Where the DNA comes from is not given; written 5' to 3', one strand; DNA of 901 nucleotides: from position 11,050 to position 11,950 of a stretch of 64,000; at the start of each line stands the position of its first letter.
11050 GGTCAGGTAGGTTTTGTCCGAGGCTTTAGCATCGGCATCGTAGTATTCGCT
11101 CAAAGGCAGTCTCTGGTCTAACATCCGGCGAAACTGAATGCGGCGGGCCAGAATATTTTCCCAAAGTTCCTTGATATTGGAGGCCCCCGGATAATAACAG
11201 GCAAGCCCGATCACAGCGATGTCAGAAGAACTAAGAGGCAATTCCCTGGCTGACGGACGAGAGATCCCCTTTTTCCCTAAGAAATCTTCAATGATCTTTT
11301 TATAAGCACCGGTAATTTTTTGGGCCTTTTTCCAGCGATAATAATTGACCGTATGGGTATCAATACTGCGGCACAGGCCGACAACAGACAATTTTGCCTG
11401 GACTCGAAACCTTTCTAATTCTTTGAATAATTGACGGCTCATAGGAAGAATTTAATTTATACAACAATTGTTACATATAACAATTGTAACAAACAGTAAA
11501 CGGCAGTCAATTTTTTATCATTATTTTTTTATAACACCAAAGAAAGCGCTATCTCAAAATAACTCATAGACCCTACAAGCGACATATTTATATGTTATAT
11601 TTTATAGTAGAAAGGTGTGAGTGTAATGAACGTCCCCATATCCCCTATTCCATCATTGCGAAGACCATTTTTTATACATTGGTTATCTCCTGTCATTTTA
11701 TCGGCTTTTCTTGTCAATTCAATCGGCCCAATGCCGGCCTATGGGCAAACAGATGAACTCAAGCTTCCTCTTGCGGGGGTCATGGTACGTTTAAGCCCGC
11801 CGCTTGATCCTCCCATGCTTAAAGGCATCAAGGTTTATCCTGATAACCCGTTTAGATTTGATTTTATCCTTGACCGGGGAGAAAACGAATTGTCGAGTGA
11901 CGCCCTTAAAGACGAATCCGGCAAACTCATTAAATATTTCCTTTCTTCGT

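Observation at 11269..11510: HTH-like N-terminal extension on the PKS plus a palindromic operator over its own promoter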

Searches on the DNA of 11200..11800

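Call 70: search_rna_families(source=window, start=11200, end=11800, threshold=evalue, max_evalue=1)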
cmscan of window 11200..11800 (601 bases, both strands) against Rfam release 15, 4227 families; matches with E-value up to 1: 0.
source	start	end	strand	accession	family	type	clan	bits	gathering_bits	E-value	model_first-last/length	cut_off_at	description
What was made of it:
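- There is no Rfam match in 11200-11800 at E up to 1 (call 70).
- Tried and rejected: RNA readings: no Rfam family in 11200-11800 at E up to 1 (call 70).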
